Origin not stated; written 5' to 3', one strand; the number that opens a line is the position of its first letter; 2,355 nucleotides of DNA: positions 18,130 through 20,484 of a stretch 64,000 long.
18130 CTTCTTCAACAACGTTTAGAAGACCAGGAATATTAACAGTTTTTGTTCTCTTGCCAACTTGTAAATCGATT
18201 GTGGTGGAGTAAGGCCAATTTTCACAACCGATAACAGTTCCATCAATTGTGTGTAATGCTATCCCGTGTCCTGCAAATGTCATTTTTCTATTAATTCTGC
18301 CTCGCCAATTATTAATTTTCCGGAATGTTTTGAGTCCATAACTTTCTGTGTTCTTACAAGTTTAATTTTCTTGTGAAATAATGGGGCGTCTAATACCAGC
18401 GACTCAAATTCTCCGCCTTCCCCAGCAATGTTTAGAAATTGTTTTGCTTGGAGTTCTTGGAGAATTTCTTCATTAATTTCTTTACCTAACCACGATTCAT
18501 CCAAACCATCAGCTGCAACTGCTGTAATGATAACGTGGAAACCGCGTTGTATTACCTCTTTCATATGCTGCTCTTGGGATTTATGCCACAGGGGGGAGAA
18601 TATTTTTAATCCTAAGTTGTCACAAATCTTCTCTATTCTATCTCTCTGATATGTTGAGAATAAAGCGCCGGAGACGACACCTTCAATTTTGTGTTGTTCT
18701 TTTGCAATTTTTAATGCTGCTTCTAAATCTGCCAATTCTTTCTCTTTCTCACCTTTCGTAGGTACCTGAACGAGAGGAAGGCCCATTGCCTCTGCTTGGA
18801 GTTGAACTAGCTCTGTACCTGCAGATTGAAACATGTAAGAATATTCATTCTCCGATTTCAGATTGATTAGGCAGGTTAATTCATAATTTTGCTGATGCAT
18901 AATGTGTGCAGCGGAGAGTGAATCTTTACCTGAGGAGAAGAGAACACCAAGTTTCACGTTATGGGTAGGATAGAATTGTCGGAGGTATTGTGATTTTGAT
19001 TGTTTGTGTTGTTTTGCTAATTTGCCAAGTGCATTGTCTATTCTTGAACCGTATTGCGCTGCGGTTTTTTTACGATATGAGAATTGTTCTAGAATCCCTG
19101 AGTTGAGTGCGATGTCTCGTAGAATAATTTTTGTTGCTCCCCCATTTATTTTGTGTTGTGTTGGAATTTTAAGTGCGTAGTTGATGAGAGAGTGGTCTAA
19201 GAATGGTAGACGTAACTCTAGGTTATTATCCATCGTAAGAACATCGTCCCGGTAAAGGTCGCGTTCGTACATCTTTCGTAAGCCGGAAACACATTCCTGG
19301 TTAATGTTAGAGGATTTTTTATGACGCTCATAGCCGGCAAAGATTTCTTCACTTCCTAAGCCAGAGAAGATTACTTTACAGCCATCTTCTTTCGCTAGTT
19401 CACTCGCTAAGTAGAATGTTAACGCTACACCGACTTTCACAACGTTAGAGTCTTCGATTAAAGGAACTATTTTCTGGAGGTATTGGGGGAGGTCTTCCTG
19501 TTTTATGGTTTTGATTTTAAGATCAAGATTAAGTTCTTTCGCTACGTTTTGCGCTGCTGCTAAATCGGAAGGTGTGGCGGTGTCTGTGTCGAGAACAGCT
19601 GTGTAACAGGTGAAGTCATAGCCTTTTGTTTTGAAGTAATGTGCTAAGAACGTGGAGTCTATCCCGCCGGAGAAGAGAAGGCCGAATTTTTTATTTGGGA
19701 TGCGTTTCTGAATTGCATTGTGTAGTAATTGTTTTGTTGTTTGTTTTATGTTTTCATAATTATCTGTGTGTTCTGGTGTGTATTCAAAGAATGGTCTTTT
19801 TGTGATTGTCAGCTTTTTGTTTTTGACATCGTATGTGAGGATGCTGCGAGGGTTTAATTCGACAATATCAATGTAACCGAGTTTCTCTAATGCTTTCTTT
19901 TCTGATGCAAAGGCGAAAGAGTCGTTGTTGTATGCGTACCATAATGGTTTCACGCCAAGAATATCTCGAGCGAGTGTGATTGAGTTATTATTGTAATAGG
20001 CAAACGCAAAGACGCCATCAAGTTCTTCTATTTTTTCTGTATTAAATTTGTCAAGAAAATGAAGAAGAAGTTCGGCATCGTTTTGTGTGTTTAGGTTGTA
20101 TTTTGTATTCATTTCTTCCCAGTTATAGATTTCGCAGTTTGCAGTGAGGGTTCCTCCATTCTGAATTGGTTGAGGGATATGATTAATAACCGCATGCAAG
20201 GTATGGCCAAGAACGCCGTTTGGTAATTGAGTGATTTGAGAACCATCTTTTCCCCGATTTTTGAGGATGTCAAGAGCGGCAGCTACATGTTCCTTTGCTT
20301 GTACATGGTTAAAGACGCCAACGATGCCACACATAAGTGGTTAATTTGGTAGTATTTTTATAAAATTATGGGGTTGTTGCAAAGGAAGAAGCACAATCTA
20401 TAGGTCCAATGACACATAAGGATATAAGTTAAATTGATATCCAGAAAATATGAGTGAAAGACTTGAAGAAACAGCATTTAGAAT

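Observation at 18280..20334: Fusion of glutamine amidotransferase/AsnB with a Dph6-like diphthine-ammonia ligase domain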

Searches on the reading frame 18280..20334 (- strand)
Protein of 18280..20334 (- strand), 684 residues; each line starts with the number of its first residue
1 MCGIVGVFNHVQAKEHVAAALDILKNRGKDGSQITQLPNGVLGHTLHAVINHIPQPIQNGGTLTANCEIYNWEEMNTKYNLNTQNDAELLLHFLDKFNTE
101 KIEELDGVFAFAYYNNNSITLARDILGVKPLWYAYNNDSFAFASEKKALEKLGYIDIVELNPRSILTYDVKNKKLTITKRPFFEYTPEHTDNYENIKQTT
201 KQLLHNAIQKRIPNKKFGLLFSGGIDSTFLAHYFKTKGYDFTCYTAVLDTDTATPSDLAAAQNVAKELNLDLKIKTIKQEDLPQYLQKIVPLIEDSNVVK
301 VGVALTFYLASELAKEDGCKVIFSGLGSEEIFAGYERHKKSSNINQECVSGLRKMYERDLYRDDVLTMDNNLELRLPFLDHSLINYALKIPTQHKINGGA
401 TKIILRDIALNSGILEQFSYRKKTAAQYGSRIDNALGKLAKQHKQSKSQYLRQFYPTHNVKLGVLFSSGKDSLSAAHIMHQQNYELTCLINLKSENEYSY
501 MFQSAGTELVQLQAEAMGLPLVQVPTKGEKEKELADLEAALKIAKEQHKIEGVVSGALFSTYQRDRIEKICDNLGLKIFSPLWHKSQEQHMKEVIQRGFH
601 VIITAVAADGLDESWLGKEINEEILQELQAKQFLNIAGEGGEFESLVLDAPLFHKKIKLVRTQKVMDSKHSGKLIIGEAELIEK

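Call 3: search_protein_families(library=pfam, proteins=[window:18280-20334:-], max_evalue=0.1)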
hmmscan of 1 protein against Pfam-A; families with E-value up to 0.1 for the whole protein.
window:18280-20334:- (684 aa): 10 families
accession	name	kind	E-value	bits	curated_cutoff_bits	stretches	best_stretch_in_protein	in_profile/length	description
PF01902.24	Diphthami_syn_2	-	4e-61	206.8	23.2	1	461-669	2-208/219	Diphthamide synthase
PF00733.27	Asn_synthase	-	4.1e-42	145.5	21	2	201-343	3-143/354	Asparagine synthase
PF13537.11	GATase_7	-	6.9e-21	75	25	1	54-150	13-122/123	Glutamine amidotransferase domain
PF13522.11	GATase_6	-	2e-14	54.2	27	1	41-145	13-130/130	Glutamine amidotransferase domain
PF24167.1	DUF7411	-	1e-08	35.4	28.7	1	217-288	3-69/194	Family of unknown function (DUF7411)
PF03054.22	tRNA_Me_trans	-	7.1e-06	26.3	20.6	1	219-280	5-75/202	tRNA methyl transferase HUP domain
PF06508.19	QueC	-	6.6e-05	22.9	22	1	220-330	5-124/210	Queuosine biosynthesis protein QueC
PF01171.26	ATP_bind_3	-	0.0047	17.1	27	1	220-279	5-68/182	PP-loop family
PF02540.23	NAD_synthase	-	0.0067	16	21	1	200-279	5-83/242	NAD synthase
PF01507.26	PAPS_reduct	-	0.025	15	22.5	0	219-279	4-62/175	Phosphoadenosine phosphosulfate reductase domain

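Call 4: search_protein_families(library=ncbifam, proteins=[window:18280-20334:-], max_evalue=0.1)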
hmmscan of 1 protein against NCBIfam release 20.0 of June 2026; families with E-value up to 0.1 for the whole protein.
window:18280-20334:- (684 aa): 24 families
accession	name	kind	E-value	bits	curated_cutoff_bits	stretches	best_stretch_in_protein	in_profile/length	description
TIGR01536.1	asn_synth_AEB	equivalog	7.2e-83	279.3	267.1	2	2-343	1-379/517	asparagine synthase (glutamine-hydrolyzing)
TIGR03679.1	Dph6_archaeal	equivalog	2.8e-79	265.4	197.3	1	464-678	2-217/218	diphthine--ammonia ligase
NF006949.0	PRK09431.1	equivalog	2.4e-67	227.8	499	1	1-443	1-472/554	asparagine synthase B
TIGR03108.1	eps_aminotran_1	hypoth_equivalog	2.3e-40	138.9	816.9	3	1-167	1-183/628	XrtA/PEP-CTERM system amidotransferase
TIGR03104.1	trio_amidotrans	equivalog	2.4e-40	138.3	570.1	3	1-157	1-173/589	N-acetylglutaminylglutamine amidotransferase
NF033535.1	lass_lactam_cya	exception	1.2e-28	100.1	525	2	1-166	1-181/668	lasso peptide isopeptide bond-forming cyclase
NF052346.1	PAB0415_fam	hypoth_equivalog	1.9e-20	73.5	250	1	465-668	3-197/205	PAB0415 family putative ATP pyrophosphatase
TIGR01134.1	purF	equivalog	8.6e-10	38.5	350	1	62-185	97-238/432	amidophosphoribosyltransferase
NF011155.0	PRK14561.1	equivalog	1.5e-08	34.5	207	2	216-289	2-70/195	hypothetical protein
NF052347.1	TTX_0299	hypoth_equivalog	1.2e-07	31.5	250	1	465-662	3-187/200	TTX_0299 family putative ATP pyrophosphatase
NF049949.1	tRNAsynTtuAPyrococ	equivalog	7e-07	28.7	450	2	459-528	47-112/292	tRNA-5-methyluridine(54) 2-sulfurtransferase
TIGR00420.1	trmU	equivalog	2.9e-06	26.4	236.95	1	219-280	5-74/351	tRNA 2-thiouridine(34) synthase MnmA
NF001138.1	PRK00143.1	equivalog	1.2e-05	24.5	284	1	221-279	6-70/345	tRNA 2-thiouridine(34) synthase MnmA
NF033561.1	macrolact_Ik_Al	subfamily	2.8e-05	22.9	300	1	189-292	185-291/561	albusnodin/ikarugamycin family macrolactam cyclase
TIGR00268.2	TIGR00268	equivalog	3.6e-05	23.2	150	1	216-285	15-84/259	ATP-dependent sacrificial sulfur transferase LarE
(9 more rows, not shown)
